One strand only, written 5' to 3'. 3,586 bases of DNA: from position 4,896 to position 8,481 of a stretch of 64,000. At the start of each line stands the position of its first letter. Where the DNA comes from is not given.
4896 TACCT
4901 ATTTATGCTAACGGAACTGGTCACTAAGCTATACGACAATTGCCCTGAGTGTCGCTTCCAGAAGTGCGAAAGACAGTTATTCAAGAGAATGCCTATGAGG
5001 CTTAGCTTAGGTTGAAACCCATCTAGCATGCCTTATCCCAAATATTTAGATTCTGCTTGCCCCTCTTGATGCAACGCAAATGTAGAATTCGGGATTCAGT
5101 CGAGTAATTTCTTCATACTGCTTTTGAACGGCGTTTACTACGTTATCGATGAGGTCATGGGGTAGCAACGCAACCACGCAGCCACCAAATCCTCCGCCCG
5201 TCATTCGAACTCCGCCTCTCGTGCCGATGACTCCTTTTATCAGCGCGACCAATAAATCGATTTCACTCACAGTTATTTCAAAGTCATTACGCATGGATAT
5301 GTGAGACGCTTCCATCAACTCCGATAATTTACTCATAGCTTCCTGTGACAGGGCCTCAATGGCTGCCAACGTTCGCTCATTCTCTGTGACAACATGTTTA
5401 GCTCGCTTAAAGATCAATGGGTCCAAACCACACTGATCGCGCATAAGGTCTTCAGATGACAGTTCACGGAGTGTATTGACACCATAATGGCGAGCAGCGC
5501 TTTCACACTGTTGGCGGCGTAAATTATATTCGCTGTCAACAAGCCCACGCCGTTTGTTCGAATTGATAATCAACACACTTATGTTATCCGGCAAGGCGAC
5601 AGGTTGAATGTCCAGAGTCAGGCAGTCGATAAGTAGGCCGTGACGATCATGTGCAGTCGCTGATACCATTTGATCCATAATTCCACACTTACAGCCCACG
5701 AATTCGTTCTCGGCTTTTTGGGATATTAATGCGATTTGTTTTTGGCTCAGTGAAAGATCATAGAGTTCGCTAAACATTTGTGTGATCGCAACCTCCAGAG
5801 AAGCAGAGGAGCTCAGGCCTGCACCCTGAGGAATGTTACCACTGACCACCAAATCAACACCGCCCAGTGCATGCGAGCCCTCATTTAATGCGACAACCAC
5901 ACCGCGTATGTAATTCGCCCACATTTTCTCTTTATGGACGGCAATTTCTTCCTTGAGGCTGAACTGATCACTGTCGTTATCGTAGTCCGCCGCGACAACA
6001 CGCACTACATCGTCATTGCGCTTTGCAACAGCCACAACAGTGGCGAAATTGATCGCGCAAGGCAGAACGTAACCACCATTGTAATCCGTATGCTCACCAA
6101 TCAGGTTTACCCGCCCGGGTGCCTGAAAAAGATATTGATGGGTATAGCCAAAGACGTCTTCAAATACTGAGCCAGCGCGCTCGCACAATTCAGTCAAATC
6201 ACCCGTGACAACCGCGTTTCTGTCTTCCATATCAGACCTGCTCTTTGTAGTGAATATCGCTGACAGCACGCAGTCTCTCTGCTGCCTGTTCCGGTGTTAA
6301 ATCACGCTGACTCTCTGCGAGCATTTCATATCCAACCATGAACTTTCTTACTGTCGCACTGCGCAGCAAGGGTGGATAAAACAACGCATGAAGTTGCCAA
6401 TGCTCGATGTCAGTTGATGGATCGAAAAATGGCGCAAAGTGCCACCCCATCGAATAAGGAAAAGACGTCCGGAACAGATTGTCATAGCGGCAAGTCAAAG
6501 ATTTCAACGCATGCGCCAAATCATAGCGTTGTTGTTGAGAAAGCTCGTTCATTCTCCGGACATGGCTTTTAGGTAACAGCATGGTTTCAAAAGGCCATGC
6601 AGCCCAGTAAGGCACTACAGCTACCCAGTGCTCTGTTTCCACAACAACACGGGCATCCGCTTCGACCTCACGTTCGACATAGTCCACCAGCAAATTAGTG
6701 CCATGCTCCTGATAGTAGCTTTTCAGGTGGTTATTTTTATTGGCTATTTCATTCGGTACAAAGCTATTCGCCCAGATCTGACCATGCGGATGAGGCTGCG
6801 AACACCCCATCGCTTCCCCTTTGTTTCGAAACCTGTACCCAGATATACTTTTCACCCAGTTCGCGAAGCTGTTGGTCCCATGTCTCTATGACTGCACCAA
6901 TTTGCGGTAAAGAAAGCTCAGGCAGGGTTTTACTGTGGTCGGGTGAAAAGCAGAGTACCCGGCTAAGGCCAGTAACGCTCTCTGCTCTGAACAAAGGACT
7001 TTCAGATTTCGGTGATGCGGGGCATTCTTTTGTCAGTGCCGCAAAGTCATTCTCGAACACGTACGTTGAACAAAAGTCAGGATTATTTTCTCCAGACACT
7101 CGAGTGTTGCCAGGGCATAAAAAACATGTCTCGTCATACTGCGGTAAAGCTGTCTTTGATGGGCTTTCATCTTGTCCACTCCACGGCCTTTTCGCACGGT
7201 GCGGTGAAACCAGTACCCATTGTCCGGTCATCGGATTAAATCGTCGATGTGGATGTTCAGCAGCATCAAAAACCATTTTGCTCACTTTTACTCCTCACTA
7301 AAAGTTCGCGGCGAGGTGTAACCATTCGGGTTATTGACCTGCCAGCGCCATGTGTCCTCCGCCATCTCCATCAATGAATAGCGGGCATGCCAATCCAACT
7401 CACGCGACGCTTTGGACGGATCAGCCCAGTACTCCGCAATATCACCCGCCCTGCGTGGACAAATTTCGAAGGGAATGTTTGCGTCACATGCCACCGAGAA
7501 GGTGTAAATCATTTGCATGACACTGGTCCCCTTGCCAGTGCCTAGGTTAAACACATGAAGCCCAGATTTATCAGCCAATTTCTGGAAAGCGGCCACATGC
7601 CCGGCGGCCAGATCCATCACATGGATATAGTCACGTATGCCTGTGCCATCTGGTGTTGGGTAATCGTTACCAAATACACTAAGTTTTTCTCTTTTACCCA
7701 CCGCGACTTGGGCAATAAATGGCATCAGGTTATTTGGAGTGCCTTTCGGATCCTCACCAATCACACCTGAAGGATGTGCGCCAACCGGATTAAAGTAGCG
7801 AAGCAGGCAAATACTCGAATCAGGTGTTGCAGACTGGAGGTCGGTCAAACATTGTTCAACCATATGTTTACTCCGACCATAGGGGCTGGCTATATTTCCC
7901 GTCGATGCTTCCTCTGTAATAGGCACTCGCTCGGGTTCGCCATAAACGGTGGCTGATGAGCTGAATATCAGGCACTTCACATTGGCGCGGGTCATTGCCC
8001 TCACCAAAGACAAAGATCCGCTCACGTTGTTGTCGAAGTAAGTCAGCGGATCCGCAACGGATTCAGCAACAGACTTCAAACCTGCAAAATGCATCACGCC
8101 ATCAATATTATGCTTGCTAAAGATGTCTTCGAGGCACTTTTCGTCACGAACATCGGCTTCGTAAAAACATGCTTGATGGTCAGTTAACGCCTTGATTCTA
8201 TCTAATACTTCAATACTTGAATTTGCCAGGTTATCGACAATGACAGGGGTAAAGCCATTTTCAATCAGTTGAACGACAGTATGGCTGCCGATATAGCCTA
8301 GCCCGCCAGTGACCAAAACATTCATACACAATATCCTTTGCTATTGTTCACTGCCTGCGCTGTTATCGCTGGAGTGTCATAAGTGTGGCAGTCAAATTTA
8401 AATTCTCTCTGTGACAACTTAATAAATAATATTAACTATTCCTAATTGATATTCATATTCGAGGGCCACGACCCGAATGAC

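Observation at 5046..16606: Galactofuranose-type ABC transporter, XylR-like regulator, CBM13-GH43 lipoprotein and galETK as one co-directional catabolic locus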

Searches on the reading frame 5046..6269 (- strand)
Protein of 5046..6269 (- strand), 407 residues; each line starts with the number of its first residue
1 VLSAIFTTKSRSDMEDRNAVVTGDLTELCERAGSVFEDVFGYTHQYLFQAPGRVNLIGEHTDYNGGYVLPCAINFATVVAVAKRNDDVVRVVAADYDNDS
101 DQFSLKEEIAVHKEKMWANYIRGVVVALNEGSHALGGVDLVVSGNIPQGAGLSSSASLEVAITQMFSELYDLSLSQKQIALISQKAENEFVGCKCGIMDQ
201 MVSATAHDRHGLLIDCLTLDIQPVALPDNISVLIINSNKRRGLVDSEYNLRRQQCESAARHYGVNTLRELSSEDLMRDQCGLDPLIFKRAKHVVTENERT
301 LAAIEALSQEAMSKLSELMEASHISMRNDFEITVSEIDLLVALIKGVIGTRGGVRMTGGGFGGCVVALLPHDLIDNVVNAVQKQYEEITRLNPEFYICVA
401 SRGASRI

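Call 4: search_protein_families(library=pfam, proteins=[window:5046-6269:-])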
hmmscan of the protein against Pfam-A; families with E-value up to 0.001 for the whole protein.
window:5046-6269:- (407 aa): 4 families
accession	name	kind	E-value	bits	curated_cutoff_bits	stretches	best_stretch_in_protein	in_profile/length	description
PF10509.15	GalKase_gal_bdg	-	2e-23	82.1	23.1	1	35-83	2-49/49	Galactokinase galactose-binding signature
PF00288.32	GHMP_kinases_N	-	2.5e-20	72.9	22.3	1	119-204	1-84/87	GHMP kinases N terminal domain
PF08544.19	GHMP_kinases_C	-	1.8e-08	35.1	21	1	304-386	2-84/85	GHMP kinases C terminal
PF22700.2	MVD-like_N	-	0.00013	22.1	27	1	92-184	39-129/157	Diphosphomevalonate decarboxylase-like N-terminal domain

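Call 5: search_protein_families(library=ncbifam, proteins=[window:5046-6269:-])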
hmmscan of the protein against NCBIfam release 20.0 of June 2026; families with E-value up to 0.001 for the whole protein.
window:5046-6269:- (407 aa): 13 families
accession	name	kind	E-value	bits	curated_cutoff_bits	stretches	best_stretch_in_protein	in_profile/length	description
NF003472.0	PRK05101.1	equivalog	5.9e-177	588.3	499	1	29-406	4-381/382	galactokinase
TIGR00131.1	gal_kin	equivalog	2.4e-131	438.2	226.65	1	31-406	3-387/388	galactokinase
NF003705.0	PRK05322.1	equivalog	1e-114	383.3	385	1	35-407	9-387/388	galactokinase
NF003006.0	PRK03817.1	equivalog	1.9e-101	339.5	443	1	47-406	3-350/352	galactokinase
NF001816.0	PRK00555.1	equivalog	5.5e-80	269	509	1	48-405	5-360/363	galactokinase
NF003036.0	PRK03926.1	equivalog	1.3e-25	90.1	403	2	49-204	5-141/302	mevalonate kinase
TIGR00549.1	mevalon_kin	equivalog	4.5e-24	85.4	163.05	2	50-204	1-146/276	mevalonate kinase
NF049969.1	GlMnHpPKinHddA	equivalog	1.3e-07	31.4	600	1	51-203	8-163/338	D-glycero-D-manno-heptose 7-phosphate kinase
NF002288.1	PRK01212.1-4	equivalog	1.2e-05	24.6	194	1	83-188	23-127/303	homoserine kinase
TIGR01240.1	mevDPdecarb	equivalog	4.8e-05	22.5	171.35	1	136-186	84-134/305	diphosphomevalonate decarboxylase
TIGR00154.1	ispE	equivalog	0.00016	21.4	138.7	0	45-180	2-130/294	4-(cytidine 5'-diphospho)-2-C-methyl-D-erythritol kinase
TIGR00144.1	beta_RFAP_syn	subfamily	0.00024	20.4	113.5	1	113-187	55-132/325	beta-ribofuranosylaminobenzene 5'-phosphate synthase family protein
TIGR01920.1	Shik_kin_archae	equivalog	0.00093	18.6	126.85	0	115-184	47-116/266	shikimate kinase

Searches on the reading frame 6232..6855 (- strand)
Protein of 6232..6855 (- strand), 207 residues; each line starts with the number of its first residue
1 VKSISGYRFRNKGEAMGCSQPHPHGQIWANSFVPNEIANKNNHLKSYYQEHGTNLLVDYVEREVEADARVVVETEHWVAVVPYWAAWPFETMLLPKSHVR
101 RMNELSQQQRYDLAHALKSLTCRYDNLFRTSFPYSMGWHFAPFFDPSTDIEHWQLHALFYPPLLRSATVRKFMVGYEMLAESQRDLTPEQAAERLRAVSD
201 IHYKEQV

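Call 4: search_protein_families(library=pfam, proteins=[window:6232-6855:-])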
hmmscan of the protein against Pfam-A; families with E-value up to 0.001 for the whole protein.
window:6232-6855:- (207 aa): 2 families
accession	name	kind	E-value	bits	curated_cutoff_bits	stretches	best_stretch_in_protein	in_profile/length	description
PF02744.22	GalP_UDP_tr_C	-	5.9e-69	231.5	29.2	1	42-206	3-164/165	Galactose-1-phosphate uridyl transferase, C-terminal domain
PF01087.27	GalP_UDP_transf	-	3.7e-09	37.7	22.1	1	9-34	159-184/184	Galactose-1-phosphate uridyl transferase, N-terminal domain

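Call 5: search_protein_families(library=ncbifam, proteins=[window:6232-6855:-])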
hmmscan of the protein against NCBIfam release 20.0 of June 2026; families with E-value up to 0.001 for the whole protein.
window:6232-6855:- (207 aa): 2 families
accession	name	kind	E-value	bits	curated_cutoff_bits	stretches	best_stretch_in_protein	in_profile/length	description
NF008724.0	PRK11720.1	equivalog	6.9e-106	354.3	448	1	9-206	151-346/348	UDP-glucose--hexose-1-phosphate uridylyltransferase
TIGR00209.1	galT_1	equivalog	1.9e-102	342.8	102.1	1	9-206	152-347/349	galactose-1-phosphate uridylyltransferase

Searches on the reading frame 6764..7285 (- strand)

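Call 4: search_protein_families(library=pfam, proteins=[window:6764-7285:-])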
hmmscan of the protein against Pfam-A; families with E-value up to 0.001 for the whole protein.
window:6764-7285:- (173 aa): 1 family
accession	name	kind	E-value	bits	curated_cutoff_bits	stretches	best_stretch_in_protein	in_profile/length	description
PF01087.27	GalP_UDP_transf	-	5.3e-49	167.6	22.1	1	6-160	3-166/184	Galactose-1-phosphate uridyl transferase, N-terminal domain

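Call 5: search_protein_families(library=ncbifam, proteins=[window:6764-7285:-])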
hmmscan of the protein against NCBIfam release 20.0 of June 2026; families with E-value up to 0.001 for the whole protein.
window:6764-7285:- (173 aa): 2 families
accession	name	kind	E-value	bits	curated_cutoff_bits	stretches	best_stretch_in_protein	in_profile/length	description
NF008724.0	PRK11720.1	equivalog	4e-68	230.1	448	1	5-158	3-156/348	UDP-glucose--hexose-1-phosphate uridylyltransferase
TIGR00209.1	galT_1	equivalog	6.3e-67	226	102.1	1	5-158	4-157/349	galactose-1-phosphate uridylyltransferase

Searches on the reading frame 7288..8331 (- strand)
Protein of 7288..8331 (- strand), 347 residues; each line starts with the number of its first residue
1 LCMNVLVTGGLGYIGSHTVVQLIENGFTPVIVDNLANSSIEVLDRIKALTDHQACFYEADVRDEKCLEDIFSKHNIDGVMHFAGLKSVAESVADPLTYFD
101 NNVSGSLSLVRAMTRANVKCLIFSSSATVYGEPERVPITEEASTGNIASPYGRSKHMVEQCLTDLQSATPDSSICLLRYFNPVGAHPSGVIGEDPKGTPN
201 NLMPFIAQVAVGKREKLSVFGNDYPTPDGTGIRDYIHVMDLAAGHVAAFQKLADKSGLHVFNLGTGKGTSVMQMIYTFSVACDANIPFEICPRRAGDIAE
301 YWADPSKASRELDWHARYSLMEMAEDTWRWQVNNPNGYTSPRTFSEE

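Call 4: search_protein_families(library=pfam, proteins=[window:7288-8331:-])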
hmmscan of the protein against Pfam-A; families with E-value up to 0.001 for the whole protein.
window:7288-8331:- (347 aa): 10 families
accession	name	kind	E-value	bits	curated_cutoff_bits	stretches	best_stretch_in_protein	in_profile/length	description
PF16363.11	GDP_Man_Dehyd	-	4.8e-56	191.1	27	1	6-327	1-332/332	GDP-mannose 4,6 dehydratase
PF01370.27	Epimerase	-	5.5e-54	183.6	20.9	1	5-264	1-240/240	NAD dependent epimerase/dehydratase family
PF01073.25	3Beta_HSD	-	3.2e-16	59.6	22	1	6-255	1-235/280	3-beta hydroxysteroid dehydrogenase/isomerase family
PF02719.21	Polysacc_synt_2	-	1.2e-15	57.9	20.2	1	5-185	1-174/293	Polysaccharide biosynthesis protein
PF00106.31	adh_short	-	1.4e-08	34.9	26.6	1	4-116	2-122/195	short chain dehydrogenase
PF08659.16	KR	-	1.9e-08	34.9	22.6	1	5-135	3-146/180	KR domain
PF04321.23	RmlD_sub_bind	-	3.6e-08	33.3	27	1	3-164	1-138/287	RmlD substrate binding domain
PF07993.18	NAD_binding_4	-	2.8e-05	23.9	20.1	1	7-166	1-192/258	Male sterility protein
PF13460.12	NAD_binding_10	-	0.00017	22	27.2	1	9-159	1-132/184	NAD(P)H-binding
PF05368.20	NmrA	-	0.00022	21.4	27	1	4-127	4-108/298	NmrA-like family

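Call 5: search_protein_families(library=ncbifam, proteins=[window:7288-8331:-])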
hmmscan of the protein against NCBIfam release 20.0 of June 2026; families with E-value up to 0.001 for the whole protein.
window:7288-8331:- (347 aa): 37 families (the best 25 are shown)
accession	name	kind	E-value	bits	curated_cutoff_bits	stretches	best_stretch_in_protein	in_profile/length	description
NF007956.0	PRK10675.1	subfamily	1.7e-159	530.4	394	1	3-339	1-337/338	UDP-glucose 4-epimerase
TIGR01179.1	galE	equivalog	1.1e-133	445.2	262.3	1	4-337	1-331/332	UDP-glucose 4-epimerase GalE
TIGR02197.1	heptose_epim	equivalog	2.5e-29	102.4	274.6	1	5-284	1-262/316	ADP-glyceromanno-heptose 6-epimerase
TIGR04180.1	EDH_00030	hypoth_equivalog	5.2e-29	101.2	475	1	5-319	1-297/297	NAD-dependent 4,6-dehydratase LegB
TIGR01181.1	dTDP_gluc_dehyt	equivalog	5.6e-29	101.2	365.1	1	5-335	2-315/321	dTDP-glucose 4,6-dehydratase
NF011728.1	PRK15181.1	equivalog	5.2e-17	61.9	760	1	5-279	18-279/348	Vi polysaccharide biosynthesis UDP-N-acetylglucosaminuronic acid C-4 epimerase TviC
TIGR02622.1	CDP_4_6_dhtase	equivalog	1.1e-16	61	278.45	1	4-332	6-331/352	CDP-glucose 4,6-dehydratase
NF007490.0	PRK10084.1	subfamily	1.1e-16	60.8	649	1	3-113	1-111/361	dTDP-glucose 4,6-dehydratase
TIGR03466.1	HpnA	hypoth_equivalog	5.7e-15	55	367.65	1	3-251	1-219/327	hopanoid-associated sugar epimerase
NF007582.0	PRK10217.1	equivalog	4.6e-14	52.3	698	1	4-333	3-333/355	dTDP-glucose 4,6-dehydratase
NF008360.0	PRK11150.1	equivalog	5.4e-14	52.1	452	1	5-273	2-245/310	ADP-glyceromanno-heptose 6-epimerase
NF043036.1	ErythonDh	equivalog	2.1e-13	50.2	325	1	3-164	1-162/321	D-erythronate dehydrogenase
NF041015.1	UDPsulfquin_syn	equivalog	1.5e-08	34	575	1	3-140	1-157/384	UDP-sulfoquinovose synthase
NF042423.1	oxyalk_red_Shew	equivalog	1.9e-08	33.8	580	1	3-192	9-176/331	2-alkyl-3-oxoalkanoate reductase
TIGR03589.1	PseB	equivalog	2e-08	33.6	407.75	1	4-125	6-124/324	UDP-N-acetylglucosamine 4,6-dehydratase (inverting)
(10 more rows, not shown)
